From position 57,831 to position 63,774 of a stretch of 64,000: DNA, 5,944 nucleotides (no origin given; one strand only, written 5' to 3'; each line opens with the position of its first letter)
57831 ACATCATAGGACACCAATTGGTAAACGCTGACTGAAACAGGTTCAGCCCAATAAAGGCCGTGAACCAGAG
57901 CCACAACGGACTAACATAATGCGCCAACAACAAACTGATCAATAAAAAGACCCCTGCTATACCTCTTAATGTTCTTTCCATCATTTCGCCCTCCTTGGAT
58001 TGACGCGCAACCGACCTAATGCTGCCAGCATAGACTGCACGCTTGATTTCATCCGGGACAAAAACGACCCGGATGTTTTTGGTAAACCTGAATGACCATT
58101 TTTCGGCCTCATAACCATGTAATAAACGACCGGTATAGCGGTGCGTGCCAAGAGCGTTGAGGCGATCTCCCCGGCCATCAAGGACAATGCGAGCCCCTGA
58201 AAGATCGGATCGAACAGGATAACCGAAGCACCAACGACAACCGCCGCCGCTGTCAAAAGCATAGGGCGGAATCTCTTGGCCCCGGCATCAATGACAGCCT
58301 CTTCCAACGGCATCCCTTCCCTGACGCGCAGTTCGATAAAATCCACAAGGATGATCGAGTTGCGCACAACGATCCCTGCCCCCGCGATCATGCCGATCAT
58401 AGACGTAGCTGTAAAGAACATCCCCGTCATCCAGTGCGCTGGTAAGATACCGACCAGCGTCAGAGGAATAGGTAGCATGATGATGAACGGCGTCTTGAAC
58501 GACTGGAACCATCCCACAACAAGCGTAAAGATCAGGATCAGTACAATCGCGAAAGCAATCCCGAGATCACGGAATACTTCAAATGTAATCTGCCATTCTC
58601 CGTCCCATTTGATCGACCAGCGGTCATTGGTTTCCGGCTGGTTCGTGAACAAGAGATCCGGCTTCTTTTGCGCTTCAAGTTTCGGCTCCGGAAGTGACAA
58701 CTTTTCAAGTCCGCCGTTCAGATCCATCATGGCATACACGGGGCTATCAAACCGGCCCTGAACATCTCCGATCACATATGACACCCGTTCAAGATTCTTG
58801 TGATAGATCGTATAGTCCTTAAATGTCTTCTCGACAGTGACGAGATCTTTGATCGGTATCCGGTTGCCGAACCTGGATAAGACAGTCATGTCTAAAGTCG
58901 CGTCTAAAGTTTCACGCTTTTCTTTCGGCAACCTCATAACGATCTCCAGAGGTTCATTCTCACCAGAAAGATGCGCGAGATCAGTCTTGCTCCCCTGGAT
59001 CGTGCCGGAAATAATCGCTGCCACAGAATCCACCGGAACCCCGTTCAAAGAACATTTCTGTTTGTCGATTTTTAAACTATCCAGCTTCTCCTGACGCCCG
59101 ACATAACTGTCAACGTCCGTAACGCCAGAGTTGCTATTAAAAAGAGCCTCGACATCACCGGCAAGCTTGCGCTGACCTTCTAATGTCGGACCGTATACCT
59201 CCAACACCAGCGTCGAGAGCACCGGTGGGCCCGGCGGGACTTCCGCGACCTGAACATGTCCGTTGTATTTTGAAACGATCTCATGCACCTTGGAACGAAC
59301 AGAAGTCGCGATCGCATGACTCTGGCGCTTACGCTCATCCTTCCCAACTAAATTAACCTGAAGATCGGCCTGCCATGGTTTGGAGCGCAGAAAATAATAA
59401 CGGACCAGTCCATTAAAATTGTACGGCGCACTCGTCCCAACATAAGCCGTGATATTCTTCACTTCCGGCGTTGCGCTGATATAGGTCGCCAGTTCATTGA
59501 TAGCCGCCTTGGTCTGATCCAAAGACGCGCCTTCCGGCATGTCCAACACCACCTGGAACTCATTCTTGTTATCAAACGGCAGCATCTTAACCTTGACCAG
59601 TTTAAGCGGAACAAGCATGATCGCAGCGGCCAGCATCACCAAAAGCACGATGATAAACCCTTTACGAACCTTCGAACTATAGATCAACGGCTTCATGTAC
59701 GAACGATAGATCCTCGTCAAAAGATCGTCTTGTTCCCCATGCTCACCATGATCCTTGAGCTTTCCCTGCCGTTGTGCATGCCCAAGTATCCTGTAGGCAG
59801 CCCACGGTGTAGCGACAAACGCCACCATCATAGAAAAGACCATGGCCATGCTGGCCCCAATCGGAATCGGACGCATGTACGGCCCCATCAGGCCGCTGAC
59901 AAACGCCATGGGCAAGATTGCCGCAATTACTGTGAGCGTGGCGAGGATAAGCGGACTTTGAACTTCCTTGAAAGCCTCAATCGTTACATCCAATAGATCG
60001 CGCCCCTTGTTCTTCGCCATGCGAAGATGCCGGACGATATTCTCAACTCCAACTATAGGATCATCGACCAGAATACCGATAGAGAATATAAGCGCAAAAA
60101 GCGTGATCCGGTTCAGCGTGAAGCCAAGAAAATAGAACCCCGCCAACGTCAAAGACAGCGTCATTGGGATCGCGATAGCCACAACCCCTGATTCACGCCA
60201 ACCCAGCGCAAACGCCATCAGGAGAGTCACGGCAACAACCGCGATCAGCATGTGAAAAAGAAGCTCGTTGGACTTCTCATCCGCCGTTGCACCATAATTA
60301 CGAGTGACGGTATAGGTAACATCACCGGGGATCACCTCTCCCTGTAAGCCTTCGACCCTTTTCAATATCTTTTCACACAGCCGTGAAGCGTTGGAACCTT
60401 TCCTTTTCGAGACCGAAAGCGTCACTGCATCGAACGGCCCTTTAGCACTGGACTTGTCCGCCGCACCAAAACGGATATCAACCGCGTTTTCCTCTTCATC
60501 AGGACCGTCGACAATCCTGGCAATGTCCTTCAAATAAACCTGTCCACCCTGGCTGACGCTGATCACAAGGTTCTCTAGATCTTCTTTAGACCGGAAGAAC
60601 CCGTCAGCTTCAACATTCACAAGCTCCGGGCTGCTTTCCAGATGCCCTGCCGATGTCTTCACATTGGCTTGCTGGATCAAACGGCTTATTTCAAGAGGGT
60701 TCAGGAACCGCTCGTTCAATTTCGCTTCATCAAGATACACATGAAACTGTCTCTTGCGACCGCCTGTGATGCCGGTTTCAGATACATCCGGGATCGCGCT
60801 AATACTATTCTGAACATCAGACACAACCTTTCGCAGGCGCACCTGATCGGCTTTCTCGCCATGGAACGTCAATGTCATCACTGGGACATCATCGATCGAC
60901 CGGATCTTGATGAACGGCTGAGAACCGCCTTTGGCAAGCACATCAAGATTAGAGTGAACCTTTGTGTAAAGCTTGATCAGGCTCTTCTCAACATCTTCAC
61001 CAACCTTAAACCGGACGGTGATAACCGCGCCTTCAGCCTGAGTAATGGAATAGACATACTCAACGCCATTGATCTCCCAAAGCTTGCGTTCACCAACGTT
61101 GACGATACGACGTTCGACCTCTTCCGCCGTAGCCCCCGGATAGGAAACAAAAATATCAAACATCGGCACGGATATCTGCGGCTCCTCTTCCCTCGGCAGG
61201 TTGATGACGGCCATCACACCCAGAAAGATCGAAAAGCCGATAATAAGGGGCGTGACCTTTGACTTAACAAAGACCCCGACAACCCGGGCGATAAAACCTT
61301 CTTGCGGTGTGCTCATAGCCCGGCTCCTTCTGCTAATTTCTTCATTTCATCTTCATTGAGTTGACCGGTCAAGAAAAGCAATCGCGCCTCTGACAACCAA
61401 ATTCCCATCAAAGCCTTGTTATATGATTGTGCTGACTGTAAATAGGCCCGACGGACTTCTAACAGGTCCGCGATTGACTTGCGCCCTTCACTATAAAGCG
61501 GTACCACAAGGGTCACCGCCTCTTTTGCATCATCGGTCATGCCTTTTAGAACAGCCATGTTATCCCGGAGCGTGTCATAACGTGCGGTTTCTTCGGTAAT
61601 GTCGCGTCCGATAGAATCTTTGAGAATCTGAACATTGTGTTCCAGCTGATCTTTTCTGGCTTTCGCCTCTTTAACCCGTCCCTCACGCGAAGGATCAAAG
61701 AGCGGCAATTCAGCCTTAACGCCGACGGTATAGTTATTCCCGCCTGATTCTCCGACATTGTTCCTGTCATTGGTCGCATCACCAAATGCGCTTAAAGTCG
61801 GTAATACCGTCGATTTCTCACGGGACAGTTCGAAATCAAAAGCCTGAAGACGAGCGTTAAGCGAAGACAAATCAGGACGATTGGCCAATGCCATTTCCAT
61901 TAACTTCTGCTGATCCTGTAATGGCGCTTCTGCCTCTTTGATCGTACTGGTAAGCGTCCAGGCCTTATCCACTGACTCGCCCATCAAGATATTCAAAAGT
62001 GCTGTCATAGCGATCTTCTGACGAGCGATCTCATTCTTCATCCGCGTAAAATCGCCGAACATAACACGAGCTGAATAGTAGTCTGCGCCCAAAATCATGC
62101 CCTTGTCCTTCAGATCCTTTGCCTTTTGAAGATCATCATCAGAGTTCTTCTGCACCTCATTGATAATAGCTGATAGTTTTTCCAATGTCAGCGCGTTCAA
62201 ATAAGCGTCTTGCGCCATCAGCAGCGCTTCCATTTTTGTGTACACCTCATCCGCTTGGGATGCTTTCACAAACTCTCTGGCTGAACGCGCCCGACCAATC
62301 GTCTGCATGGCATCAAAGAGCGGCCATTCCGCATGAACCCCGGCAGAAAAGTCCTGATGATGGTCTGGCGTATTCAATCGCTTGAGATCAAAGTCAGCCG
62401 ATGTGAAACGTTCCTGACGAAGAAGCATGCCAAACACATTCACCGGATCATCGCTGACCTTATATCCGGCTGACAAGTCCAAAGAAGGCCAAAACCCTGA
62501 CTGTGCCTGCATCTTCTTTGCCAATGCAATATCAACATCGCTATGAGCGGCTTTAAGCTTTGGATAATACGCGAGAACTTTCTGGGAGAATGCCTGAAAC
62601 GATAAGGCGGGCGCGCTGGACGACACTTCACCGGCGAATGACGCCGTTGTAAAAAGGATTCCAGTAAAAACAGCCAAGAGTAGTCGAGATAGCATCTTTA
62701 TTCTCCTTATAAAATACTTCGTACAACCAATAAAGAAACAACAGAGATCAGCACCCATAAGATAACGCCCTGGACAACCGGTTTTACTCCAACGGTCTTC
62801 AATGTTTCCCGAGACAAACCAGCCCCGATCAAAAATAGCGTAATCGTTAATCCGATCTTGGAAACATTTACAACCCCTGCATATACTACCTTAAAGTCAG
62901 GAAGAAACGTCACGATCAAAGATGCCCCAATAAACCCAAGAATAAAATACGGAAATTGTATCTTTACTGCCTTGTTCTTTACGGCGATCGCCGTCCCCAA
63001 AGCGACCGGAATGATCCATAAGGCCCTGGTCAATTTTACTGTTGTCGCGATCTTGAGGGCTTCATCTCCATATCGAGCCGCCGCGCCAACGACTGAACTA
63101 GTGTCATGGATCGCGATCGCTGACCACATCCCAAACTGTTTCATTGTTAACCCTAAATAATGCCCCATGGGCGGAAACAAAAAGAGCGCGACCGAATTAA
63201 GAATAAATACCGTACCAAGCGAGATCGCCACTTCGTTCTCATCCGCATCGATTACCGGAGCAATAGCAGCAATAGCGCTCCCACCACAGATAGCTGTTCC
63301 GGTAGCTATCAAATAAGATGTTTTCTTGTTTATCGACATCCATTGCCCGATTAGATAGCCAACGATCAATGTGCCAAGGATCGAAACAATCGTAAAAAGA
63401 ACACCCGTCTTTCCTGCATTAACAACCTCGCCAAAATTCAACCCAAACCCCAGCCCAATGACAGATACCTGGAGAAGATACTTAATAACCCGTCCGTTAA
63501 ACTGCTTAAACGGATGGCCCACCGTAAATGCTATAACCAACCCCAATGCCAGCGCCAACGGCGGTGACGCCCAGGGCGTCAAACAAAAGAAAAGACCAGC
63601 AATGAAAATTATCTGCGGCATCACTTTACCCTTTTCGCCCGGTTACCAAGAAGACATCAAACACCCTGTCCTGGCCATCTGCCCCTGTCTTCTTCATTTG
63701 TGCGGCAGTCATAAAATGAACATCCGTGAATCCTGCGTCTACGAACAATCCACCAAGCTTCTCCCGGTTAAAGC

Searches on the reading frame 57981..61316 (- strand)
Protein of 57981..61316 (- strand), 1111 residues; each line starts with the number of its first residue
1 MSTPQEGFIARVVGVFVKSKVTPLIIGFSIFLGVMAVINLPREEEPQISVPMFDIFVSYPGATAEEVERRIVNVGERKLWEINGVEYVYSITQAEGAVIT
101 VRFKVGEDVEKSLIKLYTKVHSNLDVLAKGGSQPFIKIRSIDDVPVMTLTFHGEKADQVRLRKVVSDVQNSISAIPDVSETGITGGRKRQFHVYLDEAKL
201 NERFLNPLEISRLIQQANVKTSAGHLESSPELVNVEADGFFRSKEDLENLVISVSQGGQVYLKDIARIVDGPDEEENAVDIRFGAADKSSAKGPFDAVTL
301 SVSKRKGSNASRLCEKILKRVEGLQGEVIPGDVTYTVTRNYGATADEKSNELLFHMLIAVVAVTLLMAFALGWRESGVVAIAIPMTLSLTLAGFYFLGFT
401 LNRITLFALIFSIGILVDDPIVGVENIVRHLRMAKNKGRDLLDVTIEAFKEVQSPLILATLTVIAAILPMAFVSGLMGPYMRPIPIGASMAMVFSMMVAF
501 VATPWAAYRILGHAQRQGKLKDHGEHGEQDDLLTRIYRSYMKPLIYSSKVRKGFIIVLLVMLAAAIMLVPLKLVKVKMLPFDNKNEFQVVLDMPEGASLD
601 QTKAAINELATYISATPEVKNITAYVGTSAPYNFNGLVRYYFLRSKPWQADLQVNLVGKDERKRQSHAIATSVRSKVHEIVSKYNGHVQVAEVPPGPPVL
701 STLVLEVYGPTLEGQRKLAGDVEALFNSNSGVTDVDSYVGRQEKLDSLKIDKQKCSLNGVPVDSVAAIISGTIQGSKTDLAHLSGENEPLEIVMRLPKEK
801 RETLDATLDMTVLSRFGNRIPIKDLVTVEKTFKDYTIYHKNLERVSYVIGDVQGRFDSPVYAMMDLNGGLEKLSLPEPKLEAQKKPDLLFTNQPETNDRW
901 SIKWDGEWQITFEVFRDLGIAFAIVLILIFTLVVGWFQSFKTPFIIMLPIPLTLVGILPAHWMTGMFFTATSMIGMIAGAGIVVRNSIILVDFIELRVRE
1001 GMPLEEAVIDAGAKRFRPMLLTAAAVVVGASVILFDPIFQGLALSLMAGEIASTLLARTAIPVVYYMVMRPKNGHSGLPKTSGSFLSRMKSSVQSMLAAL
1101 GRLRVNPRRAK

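Call 65: search_protein_families(library=pfam, max_evalue=0.001, proteins=[window:57981-61316:-])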
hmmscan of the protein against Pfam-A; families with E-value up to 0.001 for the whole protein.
window:57981-61316:- (1111 aa): 1 family
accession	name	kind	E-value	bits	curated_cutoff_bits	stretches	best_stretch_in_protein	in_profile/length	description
PF00873.25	ACR_tran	-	7.9e-148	494.4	28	2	15-856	4-824/1021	AcrB/AcrD/AcrF family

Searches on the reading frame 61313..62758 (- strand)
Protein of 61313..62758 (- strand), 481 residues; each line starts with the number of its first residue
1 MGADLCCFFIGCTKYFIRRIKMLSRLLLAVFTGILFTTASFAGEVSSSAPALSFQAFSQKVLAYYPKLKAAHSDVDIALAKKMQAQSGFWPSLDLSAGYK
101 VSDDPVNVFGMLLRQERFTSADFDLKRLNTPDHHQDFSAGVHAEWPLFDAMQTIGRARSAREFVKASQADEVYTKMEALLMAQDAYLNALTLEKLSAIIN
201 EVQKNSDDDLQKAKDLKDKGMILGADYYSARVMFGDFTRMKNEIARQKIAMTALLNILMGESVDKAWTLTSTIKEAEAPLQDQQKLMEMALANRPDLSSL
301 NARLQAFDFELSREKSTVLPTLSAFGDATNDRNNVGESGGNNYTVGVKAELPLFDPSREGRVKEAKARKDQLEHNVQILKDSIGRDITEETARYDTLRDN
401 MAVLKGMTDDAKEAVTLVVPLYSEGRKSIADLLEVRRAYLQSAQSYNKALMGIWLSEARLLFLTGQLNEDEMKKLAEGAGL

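Call 65: search_protein_families(library=pfam, max_evalue=0.001, proteins=[window:61313-62758:-])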
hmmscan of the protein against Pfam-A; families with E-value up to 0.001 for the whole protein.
window:61313-62758:- (481 aa): 1 family
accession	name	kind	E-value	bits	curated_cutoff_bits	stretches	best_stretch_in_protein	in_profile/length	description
PF02321.23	OEP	-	6.2e-50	170.1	22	2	284-465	2-187/187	Outer membrane efflux protein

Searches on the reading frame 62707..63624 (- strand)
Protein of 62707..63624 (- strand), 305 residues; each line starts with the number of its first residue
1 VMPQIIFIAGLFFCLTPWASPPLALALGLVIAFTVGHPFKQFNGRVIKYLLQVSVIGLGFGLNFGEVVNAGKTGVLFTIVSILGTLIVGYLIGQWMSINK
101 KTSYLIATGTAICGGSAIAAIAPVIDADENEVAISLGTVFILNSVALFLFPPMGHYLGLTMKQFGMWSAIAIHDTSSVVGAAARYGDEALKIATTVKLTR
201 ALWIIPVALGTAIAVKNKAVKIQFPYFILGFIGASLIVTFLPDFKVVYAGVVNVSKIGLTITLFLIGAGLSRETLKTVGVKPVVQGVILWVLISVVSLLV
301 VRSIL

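Call 65: search_protein_families(library=pfam, max_evalue=0.001, proteins=[window:62707-63624:-])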
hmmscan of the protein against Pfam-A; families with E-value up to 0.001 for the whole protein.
window:62707-63624:- (305 aa): 2 families
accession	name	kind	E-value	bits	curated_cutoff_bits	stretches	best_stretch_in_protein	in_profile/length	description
PF03601.19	Cons_hypoth698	-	7e-56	189.8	24.5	1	20-284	28-302/304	Conserved hypothetical protein 698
PF03812.18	KdgT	-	3.8e-05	23.7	25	1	26-127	172-269/305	2-keto-3-deoxygluconate permease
